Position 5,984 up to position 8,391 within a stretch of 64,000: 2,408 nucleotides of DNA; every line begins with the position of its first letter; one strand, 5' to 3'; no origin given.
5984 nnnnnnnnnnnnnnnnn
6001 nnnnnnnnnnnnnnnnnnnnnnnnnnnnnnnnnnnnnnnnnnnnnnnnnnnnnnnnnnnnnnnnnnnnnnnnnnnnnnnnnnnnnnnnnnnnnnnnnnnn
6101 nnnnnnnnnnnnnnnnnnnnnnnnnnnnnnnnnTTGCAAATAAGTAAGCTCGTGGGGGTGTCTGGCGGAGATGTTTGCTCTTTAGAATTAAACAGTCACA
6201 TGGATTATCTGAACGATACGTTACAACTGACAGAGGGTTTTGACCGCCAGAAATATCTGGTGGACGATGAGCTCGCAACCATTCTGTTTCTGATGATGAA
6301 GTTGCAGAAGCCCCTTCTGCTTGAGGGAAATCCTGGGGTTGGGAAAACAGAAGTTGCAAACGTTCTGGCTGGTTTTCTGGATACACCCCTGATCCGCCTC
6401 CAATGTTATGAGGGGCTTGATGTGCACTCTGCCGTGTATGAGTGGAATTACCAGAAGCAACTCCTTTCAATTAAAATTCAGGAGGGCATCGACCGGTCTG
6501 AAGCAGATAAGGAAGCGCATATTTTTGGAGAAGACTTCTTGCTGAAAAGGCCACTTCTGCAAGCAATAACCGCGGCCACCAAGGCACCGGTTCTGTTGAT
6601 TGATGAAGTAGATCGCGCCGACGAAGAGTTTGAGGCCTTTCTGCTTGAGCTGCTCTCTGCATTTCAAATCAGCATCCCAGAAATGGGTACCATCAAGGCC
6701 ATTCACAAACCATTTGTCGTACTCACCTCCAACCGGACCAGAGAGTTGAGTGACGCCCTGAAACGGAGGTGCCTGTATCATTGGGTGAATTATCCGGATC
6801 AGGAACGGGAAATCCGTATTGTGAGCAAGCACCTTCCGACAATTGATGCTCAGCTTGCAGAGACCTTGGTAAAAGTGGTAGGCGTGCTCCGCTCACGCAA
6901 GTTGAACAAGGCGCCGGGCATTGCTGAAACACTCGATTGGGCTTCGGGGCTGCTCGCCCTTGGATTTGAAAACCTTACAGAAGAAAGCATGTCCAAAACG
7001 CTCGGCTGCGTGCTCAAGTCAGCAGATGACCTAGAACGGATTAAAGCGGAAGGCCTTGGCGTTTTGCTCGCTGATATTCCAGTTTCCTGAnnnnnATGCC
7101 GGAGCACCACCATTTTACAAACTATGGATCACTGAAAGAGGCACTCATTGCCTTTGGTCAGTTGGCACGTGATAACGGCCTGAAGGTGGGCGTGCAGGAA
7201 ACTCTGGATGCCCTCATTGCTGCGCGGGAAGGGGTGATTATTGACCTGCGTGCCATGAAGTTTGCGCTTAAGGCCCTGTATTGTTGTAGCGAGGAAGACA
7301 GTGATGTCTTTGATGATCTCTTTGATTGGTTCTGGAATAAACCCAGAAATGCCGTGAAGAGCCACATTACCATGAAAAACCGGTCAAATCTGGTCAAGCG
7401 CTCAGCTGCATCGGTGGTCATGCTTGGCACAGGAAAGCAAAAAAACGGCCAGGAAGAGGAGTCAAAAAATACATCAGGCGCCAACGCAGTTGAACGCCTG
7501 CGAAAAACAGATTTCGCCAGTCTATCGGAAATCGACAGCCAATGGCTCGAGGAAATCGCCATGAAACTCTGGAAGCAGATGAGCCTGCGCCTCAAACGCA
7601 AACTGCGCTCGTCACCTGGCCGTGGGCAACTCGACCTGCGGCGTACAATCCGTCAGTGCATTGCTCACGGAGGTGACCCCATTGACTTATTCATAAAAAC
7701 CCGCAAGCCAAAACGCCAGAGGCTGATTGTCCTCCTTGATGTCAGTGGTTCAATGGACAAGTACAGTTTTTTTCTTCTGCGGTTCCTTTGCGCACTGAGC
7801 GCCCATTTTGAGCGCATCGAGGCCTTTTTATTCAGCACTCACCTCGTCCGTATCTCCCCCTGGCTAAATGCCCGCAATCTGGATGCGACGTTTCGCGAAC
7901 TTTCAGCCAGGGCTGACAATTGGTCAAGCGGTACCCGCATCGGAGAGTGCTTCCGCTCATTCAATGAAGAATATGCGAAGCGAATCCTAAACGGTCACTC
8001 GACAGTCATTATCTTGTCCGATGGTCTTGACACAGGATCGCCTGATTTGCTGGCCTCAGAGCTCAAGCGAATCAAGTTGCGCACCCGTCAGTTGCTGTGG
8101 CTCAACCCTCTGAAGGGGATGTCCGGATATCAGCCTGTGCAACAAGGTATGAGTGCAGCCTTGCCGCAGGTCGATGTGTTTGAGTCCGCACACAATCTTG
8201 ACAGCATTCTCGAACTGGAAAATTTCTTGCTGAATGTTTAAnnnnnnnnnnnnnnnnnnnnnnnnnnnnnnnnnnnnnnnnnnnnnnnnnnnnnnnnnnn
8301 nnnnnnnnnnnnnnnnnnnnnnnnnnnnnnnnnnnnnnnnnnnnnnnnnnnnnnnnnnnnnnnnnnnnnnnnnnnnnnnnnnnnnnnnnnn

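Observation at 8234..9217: CoxF/XdhC maturation factor carrying a fused C-terminal YHS/TRASH metal-binding domain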

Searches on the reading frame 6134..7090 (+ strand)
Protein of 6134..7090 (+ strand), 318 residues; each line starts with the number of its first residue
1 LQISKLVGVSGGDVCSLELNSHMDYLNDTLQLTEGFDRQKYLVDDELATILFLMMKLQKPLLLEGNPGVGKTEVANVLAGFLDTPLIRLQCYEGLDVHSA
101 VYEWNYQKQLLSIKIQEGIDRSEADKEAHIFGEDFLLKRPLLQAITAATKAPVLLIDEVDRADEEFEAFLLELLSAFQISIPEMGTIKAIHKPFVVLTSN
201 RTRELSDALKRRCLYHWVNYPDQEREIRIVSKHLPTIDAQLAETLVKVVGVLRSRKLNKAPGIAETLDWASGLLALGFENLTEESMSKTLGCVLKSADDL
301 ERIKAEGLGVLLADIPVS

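Call 3: search_protein_families(library=pfam, proteins=[window:6134-7090:+], max_evalue=0.01)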
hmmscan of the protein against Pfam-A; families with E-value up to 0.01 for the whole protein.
window:6134-7090:+ (318 aa): 7 families
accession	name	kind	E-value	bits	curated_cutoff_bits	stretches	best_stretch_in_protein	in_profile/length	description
PF07728.20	AAA_5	-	2.3e-12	47.5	22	1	60-213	1-139/139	AAA domain (dynein-related subfamily)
PF00004.35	AAA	-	4.2e-10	40.6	21.2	1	61-213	1-123/131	ATPase family associated with various cellular activities (AAA)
PF07726.17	AAA_3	-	3.3e-08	33.9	27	0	61-94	2-35/131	ATPase family associated with various cellular activities (AAA)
PF13401.12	AAA_22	-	2.1e-05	25.3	27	1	58-177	5-114/130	AAA domain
PF13191.12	AAA_16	-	5e-05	24.3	32.6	1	60-176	26-158/167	AAA ATPase domain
PF05496.18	RuvB_N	-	0.00033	20.9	27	0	61-84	36-59/159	Holliday junction DNA helicase RuvB P-loop domain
PF07724.20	AAA_2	-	0.00067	20.2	27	1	62-207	7-132/166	AAA domain (Cdc48 subfamily)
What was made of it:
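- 6134..7090 (+): coxD, MoxR-like AAA+ ATPase. Pfam AAA_5 and AAA (call 3).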

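Call 49: search_protein_families(library=ncbifam, proteins=[window:6134-7090:+], max_evalue=0.00001)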
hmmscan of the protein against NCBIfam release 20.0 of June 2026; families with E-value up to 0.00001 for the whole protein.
window:6134-7090:+ (318 aa): 2 families
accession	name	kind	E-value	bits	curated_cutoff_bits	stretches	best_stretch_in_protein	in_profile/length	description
NF047784.1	MadB_ATPase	equivalog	1.4e-79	267.4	475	1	28-304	3-294/298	MadB family AAA-type ATPase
TIGR02640.1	gas_vesic_GvpN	equivalog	1.9e-08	34.2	266.8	1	55-267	18-230/262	gas vesicle protein GvpN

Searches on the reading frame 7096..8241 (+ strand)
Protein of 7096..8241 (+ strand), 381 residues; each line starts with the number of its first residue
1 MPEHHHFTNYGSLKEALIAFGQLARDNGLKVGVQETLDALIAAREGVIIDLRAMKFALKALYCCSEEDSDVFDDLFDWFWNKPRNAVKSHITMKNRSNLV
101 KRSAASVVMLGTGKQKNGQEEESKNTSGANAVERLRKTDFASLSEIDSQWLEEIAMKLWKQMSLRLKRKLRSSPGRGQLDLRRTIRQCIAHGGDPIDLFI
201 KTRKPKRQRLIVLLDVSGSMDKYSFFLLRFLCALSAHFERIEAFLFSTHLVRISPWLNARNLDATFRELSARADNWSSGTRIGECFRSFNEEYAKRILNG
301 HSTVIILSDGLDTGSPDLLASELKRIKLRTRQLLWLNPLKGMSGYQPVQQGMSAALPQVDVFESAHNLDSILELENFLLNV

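Call 3: search_protein_families(library=pfam, proteins=[window:7096-8241:+], max_evalue=0.01)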
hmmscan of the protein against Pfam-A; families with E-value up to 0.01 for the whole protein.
window:7096-8241:+ (381 aa): 1 family
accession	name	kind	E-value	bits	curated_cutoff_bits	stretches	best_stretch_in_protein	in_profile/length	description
PF05762.20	VWA_CoxE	-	2.2e-58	197.7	26.4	1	160-370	11-221/222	VWA domain containing CoxE-like protein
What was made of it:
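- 7096..8241 (+): coxE, VWA-domain protein. Its stop overlaps the coxF start by 8 nt. Pfam VWA_CoxE, E 2.2e-58 (call 3).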

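Call 49: search_protein_families(library=ncbifam, proteins=[window:7096-8241:+], max_evalue=0.00001)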
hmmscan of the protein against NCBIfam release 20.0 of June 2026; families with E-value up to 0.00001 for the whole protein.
window:7096-8241:+ (381 aa): 1 family
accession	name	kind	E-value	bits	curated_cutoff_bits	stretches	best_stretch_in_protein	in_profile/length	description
NF047783.1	VWA_dom_MadC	equivalog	2.9e-21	75.9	600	1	136-338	254-454/498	MadC family VWA domain-containing protein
